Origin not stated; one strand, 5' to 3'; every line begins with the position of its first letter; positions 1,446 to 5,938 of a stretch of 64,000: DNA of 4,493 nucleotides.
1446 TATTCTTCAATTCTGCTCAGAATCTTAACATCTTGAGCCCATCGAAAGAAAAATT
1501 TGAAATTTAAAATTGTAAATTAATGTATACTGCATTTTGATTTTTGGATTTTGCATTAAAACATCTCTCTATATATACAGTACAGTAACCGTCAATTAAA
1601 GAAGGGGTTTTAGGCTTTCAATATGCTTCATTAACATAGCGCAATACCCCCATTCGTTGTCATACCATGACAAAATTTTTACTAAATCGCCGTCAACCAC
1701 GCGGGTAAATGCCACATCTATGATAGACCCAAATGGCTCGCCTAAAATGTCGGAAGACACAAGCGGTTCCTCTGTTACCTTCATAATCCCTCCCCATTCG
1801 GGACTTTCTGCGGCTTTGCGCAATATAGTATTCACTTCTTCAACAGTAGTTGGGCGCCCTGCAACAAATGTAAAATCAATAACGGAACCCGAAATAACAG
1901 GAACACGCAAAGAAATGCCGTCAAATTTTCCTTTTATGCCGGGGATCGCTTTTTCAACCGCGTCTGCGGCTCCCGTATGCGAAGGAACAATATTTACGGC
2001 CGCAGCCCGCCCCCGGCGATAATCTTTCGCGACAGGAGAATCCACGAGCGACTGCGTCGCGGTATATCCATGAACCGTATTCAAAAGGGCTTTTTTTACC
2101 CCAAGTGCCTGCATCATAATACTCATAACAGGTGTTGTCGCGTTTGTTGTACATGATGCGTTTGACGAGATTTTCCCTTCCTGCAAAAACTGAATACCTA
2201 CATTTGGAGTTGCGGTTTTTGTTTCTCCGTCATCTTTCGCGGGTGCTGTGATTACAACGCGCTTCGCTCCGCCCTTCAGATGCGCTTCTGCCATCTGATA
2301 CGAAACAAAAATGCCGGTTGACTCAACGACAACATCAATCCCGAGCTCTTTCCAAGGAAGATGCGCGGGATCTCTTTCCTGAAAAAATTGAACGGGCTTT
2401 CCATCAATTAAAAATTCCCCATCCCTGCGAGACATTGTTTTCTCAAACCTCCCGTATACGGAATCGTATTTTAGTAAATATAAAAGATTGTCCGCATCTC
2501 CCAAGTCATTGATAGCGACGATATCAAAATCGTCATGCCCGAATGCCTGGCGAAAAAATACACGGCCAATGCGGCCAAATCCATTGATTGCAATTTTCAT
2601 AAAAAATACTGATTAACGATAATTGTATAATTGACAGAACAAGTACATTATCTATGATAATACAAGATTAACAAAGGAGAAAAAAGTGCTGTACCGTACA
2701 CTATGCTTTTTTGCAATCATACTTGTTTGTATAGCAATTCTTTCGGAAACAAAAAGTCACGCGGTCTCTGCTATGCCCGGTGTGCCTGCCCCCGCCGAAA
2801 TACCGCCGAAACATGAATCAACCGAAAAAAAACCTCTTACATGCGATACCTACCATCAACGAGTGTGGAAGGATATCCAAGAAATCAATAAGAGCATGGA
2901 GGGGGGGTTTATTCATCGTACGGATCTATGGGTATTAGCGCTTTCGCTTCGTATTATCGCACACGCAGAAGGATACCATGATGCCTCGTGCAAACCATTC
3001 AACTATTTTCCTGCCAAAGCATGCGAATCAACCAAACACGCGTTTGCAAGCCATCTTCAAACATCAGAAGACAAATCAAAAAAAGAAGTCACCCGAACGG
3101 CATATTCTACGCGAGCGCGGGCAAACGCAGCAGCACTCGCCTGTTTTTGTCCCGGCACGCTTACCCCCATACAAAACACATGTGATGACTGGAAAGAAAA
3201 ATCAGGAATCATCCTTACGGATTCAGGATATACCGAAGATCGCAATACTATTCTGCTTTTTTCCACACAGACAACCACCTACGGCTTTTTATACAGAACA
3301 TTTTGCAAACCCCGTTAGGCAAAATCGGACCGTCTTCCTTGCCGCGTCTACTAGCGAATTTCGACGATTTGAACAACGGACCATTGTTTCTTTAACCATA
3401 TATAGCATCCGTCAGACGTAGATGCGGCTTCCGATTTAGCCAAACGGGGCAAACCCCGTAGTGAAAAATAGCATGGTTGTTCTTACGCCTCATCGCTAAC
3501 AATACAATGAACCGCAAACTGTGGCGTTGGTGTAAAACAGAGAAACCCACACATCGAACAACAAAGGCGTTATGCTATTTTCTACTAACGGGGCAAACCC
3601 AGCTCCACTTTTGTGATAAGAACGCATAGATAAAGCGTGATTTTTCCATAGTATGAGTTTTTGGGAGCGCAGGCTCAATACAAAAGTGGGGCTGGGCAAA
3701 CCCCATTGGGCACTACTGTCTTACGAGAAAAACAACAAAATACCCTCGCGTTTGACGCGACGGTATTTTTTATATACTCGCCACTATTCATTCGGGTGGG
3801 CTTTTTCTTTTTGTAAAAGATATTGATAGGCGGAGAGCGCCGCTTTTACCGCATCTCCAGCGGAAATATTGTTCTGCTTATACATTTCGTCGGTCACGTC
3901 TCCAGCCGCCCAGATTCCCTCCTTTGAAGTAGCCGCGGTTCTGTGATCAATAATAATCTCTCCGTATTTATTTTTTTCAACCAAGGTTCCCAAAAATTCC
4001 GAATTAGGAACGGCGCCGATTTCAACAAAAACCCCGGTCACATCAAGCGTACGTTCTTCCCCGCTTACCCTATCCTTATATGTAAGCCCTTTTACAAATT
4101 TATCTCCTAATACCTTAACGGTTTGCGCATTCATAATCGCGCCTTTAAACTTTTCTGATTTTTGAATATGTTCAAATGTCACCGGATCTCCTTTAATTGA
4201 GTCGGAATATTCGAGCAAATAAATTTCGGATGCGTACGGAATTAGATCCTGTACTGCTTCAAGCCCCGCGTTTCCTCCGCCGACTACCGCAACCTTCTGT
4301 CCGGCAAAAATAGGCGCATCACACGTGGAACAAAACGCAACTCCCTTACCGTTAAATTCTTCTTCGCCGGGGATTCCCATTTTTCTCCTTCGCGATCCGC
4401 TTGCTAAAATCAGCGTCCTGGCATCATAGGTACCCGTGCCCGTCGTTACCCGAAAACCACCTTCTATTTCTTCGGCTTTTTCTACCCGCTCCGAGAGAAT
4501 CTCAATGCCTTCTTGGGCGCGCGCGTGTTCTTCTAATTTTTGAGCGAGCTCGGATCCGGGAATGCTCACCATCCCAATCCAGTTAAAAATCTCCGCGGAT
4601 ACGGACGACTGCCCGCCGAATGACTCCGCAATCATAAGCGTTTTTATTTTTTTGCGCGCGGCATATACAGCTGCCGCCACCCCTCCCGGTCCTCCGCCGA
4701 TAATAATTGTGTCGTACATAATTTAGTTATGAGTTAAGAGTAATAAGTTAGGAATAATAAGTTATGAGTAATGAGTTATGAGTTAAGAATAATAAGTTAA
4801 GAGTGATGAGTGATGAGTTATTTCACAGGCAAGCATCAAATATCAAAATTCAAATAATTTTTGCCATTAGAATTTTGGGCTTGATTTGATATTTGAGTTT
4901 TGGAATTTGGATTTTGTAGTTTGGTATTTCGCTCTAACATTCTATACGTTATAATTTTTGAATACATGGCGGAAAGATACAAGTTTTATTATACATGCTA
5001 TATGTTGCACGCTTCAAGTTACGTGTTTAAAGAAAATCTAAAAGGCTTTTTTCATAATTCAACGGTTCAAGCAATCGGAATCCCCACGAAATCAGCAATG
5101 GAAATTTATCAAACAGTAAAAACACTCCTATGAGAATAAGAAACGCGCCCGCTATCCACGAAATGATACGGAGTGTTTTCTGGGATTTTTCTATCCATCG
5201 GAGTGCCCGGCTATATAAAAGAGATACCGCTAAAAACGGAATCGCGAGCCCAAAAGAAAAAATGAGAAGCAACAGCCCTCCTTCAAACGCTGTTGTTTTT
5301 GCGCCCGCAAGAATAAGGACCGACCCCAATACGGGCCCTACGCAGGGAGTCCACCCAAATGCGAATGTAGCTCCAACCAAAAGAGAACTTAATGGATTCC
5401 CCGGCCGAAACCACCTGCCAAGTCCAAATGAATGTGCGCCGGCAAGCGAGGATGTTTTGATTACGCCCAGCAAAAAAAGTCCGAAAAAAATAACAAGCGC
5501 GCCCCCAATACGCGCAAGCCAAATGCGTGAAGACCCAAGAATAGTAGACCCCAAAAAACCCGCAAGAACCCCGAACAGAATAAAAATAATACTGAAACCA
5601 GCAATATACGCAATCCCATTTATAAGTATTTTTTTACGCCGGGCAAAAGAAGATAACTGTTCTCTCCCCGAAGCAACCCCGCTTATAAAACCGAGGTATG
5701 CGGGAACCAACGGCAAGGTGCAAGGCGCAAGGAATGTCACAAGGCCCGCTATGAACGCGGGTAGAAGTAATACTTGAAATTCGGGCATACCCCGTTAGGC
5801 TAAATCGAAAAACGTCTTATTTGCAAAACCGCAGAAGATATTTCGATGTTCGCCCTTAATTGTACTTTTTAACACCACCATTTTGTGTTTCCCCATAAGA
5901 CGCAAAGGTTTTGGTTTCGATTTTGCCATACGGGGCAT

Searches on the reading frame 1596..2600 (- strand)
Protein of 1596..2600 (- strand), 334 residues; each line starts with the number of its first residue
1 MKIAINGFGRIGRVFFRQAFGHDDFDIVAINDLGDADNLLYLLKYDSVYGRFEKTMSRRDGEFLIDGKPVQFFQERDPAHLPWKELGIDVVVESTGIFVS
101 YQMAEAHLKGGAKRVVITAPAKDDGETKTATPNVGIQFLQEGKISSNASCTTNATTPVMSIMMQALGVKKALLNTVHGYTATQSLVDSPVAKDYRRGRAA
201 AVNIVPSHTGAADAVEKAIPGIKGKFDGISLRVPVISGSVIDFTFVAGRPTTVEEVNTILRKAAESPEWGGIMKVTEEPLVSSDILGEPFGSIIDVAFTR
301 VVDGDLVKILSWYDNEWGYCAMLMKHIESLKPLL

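Call 78: search_protein_families(library=pfam, proteins=[window:1596-2600:-], max_evalue=0.001)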
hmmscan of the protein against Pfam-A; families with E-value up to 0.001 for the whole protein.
window:1596-2600:- (334 aa): 2 families
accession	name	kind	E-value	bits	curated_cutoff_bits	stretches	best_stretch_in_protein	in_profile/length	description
PF02800.25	Gp_dh_C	-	4.5e-50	169.7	24.4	1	156-313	2-158/158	Glyceraldehyde 3-phosphate dehydrogenase, C-terminal domain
PF00044.30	Gp_dh_N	-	2.2e-38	131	31.7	1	1-100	1-100/101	Glyceraldehyde 3-phosphate dehydrogenase, NAD binding domain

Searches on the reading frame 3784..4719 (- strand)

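Call 78: search_protein_families(library=pfam, proteins=[window:3784-4719:-], max_evalue=0.001)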
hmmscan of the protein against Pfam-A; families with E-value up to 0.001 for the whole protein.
window:3784-4719:- (311 aa): 10 families
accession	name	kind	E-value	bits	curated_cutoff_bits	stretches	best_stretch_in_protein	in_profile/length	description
PF07992.20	Pyr_redox_2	-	1.2e-38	133.6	26.1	1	2-281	1-282/291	Pyridine nucleotide-disulphide oxidoreductase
PF13738.12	Pyr_redox_3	-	5.5e-22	78.8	30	1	57-273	82-305/305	Pyridine nucleotide-disulphide oxidoreductase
PF01134.28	GIDA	-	8.6e-09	35.4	22.1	1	3-34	1-32/391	Glucose inhibited division protein A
PF12831.13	FAD_oxidored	-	6.4e-07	29.4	27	1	3-40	1-40/416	FAD dependent oxidoreductase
PF03486.20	HI0933_like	-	9.4e-07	28.9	50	0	3-31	2-30/244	HI0933-like protein Rossmann domain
PF00070.33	Pyr_redox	-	1.1e-06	29.5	22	0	142-176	1-35/82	Pyridine nucleotide-disulphide oxidoreductase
PF01266.30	DAO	-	1.4e-06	28.5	27.9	0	3-45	1-46/353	FAD dependent oxidoreductase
PF00890.30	FAD_binding_2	-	7.4e-05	22.5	20.4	0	3-41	1-41/414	FAD binding domain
PF01946.23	Thi4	-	0.00011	21.9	26.2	0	3-62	19-80/235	Thi4 family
PF13450.12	NAD_binding_8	-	0.00063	20.4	21.9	0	6-38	1-35/68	NAD(P)-binding Rossmann-like domain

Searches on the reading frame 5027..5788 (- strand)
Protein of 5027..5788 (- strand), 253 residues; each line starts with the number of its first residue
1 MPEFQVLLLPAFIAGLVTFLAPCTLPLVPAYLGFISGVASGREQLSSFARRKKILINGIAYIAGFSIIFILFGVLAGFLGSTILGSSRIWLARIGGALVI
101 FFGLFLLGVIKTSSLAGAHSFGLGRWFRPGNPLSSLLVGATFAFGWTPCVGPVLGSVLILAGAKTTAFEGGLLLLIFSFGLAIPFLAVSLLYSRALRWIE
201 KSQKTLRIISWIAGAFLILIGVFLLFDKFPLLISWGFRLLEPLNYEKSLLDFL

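Call 78: search_protein_families(library=pfam, proteins=[window:5027-5788:-], max_evalue=0.001)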
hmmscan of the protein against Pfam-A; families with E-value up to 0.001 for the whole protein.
window:5027-5788:- (253 aa): 2 families
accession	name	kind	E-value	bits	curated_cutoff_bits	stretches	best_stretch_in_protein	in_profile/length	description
PF02683.22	DsbD_TM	-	1.7e-15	57.3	27.1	1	7-224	4-214/219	Cytochrome C biogenesis protein transmembrane domain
PF13386.12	DsbD_2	-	1.1e-08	35.7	24.9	1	11-222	2-198/199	Cytochrome C biogenesis protein transmembrane region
